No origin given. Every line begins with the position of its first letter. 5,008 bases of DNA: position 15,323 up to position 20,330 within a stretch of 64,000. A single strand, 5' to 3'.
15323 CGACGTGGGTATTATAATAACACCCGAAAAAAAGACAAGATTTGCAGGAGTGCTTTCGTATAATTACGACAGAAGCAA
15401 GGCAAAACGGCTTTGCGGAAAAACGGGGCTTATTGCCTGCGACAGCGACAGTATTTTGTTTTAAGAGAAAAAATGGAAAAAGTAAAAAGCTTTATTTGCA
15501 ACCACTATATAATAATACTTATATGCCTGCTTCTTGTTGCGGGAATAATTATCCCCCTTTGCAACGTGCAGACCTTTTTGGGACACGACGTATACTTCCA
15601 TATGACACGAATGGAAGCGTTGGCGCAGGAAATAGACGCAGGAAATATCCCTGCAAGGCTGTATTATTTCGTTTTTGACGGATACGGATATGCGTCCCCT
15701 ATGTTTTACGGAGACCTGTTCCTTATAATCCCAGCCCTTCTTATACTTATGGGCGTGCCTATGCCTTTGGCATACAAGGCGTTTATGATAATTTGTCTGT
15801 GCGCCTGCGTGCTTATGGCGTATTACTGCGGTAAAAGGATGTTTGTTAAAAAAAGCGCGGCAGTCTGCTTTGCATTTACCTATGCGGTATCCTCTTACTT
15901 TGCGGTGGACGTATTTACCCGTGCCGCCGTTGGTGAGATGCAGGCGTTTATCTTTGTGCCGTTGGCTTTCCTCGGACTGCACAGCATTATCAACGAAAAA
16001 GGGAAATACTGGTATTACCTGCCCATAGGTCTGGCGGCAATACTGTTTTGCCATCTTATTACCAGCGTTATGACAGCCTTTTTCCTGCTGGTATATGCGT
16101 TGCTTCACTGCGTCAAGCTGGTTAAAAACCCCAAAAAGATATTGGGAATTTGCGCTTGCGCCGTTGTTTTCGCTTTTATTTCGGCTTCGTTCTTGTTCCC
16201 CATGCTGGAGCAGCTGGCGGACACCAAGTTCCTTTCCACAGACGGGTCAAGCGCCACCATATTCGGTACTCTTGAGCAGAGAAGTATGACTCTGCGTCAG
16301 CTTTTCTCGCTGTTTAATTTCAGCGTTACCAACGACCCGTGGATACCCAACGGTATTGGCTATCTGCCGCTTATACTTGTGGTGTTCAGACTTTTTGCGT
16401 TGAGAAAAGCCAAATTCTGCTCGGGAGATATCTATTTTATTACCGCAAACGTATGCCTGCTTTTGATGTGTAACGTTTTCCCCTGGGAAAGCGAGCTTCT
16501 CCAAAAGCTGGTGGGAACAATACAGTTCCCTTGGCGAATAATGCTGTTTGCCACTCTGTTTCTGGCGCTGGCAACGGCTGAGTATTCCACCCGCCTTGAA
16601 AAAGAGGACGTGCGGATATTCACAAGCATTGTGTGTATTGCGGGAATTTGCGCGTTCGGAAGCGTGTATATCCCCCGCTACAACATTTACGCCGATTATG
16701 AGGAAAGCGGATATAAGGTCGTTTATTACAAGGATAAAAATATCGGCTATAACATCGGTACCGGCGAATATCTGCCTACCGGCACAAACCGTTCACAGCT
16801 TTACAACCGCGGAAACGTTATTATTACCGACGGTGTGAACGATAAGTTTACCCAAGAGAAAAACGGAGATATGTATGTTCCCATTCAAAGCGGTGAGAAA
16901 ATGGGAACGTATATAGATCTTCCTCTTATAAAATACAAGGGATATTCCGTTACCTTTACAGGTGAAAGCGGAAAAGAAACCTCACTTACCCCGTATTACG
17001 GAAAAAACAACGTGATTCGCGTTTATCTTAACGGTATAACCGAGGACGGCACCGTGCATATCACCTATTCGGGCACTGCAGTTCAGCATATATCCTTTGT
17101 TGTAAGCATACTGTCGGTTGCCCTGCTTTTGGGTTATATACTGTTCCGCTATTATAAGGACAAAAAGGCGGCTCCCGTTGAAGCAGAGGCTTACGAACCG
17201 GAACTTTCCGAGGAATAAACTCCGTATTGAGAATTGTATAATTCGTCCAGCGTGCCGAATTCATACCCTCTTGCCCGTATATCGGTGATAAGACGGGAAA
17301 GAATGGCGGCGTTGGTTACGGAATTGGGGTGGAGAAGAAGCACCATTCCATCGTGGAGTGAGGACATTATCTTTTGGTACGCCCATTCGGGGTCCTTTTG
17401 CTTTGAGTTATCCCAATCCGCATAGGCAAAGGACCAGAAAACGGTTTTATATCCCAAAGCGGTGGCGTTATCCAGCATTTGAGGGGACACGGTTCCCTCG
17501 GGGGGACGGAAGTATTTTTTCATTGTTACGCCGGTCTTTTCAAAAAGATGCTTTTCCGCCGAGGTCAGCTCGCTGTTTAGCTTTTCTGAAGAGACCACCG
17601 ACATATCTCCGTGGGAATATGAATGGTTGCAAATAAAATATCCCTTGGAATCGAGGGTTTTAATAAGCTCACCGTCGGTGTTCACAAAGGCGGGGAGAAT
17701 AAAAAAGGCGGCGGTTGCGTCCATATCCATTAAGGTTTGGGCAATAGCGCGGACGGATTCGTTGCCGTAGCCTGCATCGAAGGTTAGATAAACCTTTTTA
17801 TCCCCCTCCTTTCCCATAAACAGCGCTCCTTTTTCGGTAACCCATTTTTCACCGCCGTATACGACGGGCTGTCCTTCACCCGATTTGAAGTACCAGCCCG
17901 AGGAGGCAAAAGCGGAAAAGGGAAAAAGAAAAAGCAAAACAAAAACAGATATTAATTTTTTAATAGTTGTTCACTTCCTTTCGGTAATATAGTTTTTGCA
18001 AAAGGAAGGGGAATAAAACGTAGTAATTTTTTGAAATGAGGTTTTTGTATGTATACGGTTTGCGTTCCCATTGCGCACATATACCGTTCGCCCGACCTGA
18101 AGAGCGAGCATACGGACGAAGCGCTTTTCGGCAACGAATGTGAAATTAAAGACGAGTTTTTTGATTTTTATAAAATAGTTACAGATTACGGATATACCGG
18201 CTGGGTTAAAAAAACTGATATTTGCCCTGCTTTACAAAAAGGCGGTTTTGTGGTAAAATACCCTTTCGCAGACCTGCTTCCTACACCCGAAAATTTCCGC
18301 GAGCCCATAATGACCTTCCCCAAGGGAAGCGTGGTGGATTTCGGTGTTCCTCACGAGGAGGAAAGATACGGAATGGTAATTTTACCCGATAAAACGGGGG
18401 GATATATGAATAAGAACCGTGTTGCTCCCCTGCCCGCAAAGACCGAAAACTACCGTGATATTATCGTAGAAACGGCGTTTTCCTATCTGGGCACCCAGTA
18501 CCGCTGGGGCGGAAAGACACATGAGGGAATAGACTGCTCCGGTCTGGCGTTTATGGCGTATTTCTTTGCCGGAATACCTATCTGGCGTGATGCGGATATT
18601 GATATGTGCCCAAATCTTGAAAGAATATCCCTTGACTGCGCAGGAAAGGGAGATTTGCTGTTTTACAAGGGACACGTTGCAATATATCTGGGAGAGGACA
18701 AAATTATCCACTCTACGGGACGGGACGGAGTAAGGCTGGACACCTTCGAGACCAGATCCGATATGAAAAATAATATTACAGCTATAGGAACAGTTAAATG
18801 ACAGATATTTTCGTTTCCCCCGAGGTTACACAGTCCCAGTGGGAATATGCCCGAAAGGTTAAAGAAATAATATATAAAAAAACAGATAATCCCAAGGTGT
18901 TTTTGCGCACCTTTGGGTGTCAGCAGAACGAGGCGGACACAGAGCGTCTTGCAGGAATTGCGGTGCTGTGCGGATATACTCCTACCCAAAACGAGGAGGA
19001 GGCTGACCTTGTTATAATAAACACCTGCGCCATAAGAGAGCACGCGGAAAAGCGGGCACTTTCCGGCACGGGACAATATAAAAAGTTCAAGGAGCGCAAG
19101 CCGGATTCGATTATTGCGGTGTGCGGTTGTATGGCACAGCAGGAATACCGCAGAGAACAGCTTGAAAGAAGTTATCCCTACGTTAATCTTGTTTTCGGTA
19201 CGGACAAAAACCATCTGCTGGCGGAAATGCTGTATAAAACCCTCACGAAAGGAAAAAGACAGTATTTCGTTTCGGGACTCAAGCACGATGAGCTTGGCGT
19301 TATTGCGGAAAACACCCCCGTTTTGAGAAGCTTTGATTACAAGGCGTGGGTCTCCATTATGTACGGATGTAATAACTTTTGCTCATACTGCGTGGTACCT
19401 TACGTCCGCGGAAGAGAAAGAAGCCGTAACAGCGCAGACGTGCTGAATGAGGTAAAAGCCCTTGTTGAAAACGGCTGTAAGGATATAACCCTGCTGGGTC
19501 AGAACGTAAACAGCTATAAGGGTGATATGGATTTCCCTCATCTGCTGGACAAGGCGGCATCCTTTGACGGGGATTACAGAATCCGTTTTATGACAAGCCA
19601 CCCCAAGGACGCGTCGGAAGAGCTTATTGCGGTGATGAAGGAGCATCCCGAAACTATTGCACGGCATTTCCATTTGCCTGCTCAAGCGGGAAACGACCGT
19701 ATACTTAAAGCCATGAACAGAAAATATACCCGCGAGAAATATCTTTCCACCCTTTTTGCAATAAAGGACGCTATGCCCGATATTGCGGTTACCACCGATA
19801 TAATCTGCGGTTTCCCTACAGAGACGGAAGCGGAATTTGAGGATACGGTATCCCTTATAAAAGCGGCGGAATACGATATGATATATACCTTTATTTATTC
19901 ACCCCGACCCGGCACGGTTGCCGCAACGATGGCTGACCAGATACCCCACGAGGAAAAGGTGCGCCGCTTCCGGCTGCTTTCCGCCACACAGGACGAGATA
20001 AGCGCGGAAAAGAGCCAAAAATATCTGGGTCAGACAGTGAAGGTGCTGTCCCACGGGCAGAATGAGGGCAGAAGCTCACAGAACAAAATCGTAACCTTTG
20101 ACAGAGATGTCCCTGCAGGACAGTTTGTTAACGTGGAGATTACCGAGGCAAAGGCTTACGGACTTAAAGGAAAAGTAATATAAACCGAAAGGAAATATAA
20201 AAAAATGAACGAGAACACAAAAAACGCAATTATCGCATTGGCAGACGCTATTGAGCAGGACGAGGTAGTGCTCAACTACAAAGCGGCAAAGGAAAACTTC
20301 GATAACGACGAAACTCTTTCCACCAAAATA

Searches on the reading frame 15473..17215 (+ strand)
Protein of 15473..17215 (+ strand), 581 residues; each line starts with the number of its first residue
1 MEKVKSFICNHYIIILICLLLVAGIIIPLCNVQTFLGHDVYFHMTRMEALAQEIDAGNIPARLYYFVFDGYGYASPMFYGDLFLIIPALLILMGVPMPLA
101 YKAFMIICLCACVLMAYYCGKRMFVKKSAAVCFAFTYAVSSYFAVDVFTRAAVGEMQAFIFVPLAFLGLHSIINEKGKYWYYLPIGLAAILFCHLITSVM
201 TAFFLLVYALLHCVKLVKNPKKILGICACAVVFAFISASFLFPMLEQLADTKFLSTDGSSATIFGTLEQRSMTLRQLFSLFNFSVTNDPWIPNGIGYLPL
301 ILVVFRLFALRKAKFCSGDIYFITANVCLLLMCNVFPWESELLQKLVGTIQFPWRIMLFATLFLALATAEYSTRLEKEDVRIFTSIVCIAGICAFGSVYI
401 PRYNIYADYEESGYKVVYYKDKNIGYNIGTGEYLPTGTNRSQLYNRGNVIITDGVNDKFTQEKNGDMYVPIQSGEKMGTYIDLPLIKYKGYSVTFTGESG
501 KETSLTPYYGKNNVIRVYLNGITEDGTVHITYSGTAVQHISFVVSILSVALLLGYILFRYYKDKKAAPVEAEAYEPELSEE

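Call 74: search_protein_families(library=pfam, proteins=[window:15473-17215:+], max_evalue=0.00001)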
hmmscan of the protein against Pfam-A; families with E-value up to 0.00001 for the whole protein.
window:15473-17215:+ (581 aa): 1 family
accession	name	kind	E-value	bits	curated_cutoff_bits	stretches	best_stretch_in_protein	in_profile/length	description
PF09586.16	YfhO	-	5.7e-17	61.8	28.5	1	89-399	80-384/835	Bacterial membrane protein YfhO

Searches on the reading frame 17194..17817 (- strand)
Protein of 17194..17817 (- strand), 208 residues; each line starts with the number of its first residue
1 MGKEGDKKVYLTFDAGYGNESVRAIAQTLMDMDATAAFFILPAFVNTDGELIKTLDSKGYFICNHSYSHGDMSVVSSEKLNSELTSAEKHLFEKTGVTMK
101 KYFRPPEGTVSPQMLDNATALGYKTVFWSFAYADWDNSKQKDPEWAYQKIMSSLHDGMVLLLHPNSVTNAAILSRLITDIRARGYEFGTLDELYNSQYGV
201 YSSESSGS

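Call 74: search_protein_families(library=pfam, proteins=[window:17194-17817:-], max_evalue=0.00001)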
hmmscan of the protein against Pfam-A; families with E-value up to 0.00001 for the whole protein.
window:17194-17817:- (208 aa): 1 family
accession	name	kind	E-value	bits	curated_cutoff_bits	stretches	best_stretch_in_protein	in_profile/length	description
PF01522.26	Polysacc_deac_1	-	6.3e-25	88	23.1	1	3-126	3-124/124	Polysaccharide deacetylase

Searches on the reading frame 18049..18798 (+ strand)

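Call 74: search_protein_families(library=pfam, proteins=[window:18049-18798:+], max_evalue=0.00001)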
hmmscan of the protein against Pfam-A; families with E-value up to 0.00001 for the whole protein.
window:18049-18798:+ (250 aa): 1 family
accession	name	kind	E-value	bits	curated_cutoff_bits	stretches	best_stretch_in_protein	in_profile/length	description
PF00877.26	NLPC_P60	-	1.2e-18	67.5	23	1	148-235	1-93/105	NlpC/P60 family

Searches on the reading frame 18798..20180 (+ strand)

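Call 74: search_protein_families(library=pfam, proteins=[window:18798-20180:+], max_evalue=0.00001)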
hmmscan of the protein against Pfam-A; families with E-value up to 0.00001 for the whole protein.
window:18798-20180:+ (461 aa): 2 families
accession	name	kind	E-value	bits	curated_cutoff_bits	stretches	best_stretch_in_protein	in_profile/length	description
PF04055.27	Radical_SAM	-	6.7e-30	104.9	29.5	1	185-354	1-166/166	Radical SAM superfamily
PF00919.26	UPF0004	-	7.9e-27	93.6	27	1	33-134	1-98/98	Uncharacterized protein family UPF0004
